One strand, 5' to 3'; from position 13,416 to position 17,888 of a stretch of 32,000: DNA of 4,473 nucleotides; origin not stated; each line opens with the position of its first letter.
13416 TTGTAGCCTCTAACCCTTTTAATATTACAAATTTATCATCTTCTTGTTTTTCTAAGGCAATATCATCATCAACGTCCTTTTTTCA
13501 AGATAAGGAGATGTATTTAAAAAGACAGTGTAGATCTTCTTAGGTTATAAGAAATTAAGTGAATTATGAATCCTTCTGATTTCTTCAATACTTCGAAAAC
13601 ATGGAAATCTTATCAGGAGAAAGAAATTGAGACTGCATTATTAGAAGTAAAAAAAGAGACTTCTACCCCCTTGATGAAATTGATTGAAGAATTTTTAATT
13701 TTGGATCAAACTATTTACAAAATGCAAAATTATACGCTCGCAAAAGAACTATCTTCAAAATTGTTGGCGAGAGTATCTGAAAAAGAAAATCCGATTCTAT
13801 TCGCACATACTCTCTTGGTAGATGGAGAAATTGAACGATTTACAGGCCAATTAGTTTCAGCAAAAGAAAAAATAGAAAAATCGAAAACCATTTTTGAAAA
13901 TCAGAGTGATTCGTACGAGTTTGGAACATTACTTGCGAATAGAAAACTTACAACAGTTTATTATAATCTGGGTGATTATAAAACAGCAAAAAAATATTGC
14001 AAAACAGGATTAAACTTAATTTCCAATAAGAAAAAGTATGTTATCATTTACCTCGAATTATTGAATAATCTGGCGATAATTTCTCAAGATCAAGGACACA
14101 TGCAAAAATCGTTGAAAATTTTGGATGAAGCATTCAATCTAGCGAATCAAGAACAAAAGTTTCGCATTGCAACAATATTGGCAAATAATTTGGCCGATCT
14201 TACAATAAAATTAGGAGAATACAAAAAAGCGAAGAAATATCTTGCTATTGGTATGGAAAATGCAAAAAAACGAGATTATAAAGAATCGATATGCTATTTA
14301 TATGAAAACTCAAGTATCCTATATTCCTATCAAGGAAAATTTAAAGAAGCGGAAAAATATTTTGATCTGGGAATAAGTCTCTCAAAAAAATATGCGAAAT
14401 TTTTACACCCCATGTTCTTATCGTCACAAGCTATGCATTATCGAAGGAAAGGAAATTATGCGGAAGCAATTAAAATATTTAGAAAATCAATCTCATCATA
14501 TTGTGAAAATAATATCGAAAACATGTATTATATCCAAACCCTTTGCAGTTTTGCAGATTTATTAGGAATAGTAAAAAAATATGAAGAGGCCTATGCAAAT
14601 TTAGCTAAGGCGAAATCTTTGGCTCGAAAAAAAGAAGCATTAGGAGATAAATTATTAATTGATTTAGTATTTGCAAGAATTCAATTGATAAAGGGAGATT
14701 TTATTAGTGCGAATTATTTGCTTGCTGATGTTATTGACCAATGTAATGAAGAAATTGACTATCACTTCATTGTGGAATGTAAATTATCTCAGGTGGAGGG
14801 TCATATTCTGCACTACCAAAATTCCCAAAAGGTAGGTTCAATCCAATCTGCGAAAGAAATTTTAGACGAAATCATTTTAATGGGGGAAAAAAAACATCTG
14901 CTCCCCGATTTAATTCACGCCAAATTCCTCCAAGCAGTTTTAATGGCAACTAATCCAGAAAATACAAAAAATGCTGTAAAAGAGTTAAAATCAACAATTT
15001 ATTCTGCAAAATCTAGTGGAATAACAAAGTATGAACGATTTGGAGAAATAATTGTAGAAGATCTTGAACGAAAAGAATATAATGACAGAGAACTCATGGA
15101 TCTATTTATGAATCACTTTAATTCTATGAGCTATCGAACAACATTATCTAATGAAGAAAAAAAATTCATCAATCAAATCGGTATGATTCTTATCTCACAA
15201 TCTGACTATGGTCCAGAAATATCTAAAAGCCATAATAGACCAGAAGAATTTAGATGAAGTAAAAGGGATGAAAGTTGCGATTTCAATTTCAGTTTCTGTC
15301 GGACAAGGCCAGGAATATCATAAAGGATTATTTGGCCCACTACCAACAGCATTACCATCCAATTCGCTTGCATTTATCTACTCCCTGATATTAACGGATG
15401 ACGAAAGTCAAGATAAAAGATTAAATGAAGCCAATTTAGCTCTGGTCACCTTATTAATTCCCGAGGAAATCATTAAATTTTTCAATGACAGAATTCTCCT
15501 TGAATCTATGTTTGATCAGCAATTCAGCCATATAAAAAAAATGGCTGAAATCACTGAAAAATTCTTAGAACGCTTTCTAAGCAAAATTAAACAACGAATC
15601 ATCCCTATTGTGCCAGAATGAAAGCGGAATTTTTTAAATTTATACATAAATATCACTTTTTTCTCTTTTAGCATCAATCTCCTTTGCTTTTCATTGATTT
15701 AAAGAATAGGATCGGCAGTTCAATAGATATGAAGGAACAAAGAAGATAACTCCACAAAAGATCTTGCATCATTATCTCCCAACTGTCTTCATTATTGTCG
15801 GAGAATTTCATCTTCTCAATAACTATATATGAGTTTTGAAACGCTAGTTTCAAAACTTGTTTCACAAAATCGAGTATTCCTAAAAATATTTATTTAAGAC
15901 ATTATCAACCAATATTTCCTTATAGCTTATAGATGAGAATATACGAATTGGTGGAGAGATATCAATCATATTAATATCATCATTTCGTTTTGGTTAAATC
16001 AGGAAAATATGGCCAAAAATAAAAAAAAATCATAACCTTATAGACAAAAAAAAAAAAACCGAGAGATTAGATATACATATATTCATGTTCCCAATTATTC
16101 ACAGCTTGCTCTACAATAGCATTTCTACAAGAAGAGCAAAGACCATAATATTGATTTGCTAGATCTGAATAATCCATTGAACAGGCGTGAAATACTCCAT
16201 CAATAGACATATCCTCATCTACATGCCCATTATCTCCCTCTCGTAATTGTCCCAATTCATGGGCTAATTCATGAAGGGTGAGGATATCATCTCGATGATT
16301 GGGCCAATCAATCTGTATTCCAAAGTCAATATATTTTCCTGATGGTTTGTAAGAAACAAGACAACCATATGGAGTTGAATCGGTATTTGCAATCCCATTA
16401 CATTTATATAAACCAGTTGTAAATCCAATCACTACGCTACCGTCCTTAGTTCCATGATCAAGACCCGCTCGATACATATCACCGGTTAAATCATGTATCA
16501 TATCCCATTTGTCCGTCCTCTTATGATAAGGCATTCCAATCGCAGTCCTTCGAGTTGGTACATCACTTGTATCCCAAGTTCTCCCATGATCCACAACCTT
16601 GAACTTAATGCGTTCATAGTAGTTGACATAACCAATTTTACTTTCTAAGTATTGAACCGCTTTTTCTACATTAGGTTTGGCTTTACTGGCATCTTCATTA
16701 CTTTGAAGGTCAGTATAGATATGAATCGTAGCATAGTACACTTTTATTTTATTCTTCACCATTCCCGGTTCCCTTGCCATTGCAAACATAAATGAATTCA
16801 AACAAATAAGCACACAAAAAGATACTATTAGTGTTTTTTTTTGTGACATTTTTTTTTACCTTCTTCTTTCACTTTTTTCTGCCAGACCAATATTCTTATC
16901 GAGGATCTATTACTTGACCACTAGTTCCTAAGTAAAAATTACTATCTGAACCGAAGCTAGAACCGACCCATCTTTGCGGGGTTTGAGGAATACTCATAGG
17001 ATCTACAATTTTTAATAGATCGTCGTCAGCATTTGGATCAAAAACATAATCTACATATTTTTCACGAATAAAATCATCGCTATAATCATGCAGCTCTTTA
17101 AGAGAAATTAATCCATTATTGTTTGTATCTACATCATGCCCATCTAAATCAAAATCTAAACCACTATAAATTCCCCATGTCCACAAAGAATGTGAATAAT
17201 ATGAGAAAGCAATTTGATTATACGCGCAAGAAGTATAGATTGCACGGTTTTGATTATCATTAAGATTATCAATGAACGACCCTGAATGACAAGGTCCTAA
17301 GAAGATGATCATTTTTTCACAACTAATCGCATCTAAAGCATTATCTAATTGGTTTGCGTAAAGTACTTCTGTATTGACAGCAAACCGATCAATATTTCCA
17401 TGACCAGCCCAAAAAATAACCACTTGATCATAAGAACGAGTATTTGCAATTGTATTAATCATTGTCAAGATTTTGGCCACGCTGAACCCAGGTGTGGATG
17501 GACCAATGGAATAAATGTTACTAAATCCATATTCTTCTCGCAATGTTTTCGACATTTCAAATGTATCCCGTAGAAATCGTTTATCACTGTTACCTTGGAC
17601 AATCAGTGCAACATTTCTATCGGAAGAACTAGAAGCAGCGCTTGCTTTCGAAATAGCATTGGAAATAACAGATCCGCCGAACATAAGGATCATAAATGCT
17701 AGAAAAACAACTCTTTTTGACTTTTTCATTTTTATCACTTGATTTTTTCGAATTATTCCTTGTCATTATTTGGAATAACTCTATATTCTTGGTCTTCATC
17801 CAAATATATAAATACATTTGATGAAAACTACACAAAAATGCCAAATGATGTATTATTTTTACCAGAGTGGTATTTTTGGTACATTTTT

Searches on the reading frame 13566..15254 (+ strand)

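Call 37: search_protein_families(library=pfam, proteins=[window:13566-15254:+], max_evalue=0.001)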
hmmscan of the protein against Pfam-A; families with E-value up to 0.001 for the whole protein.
window:13566-15254:+ (563 aa): 10 families
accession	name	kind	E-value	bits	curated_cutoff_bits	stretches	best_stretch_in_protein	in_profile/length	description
PF13424.12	TPR_12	-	3e-21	75.9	30.1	2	205-270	5-72/77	Tetratricopeptide repeat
PF17874.7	TPR_MalT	-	8.7e-16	58.5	45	2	52-227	13-185/336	MalT-like TPR region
PF07719.23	TPR_2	-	1.6e-13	50.1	27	0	285-310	4-29/34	Tetratricopeptide repeat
PF13374.12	TPR_10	-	4.6e-11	42.8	27.5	0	165-192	4-31/42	Tetratricopeptide repeat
PF13181.12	TPR_8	-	5.7e-10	39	25.7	0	292-310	11-29/34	Tetratricopeptide repeat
PF13176.12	TPR_7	-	6.2e-09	35.7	27.9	0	285-307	2-24/36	Tetratricopeptide repeat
PF00515.34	TPR_1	-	2.5e-08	33.9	27.8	0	252-273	10-31/34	Tetratricopeptide repeat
PF13428.12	TPR_14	-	1.9e-05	25.4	23.5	0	289-309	8-28/44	Tetratricopeptide repeat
PF12895.13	ANAPC3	-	0.00027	21.6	27.2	0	287-348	28-81/82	Anaphase-promoting complex, cyclosome, subunit 3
PF14853.12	Fis1_TPR_C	-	0.00034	21.2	25.3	0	132-149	11-28/53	Fis1 C-terminal tetratricopeptide repeat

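Call 38: search_protein_families(library=padloc, proteins=[window:13566-15254:+], max_evalue=0.001)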
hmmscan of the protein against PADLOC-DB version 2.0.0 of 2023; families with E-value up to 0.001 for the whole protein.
window:13566-15254:+ (563 aa): 1 family
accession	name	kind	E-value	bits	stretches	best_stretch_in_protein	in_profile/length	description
PDLC01171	TPR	-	5.2e-07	27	1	256-414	192-338/504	TPR repeats containing protein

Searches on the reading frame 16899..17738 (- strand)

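Call 37: search_protein_families(library=pfam, proteins=[window:16899-17738:-], max_evalue=0.001)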
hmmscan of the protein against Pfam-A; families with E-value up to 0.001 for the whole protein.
window:16899-17738:- (280 aa): 1 family
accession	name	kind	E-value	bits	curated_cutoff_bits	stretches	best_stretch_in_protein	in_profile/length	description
PF01650.23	Peptidase_C13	-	7.7e-10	39.2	22.8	1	97-182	102-192/258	Peptidase C13 family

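Call 38: search_protein_families(library=padloc, proteins=[window:16899-17738:-], max_evalue=0.001)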
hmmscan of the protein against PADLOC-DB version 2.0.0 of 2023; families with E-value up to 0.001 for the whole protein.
window:16899-17738:- (280 aa): 0 families
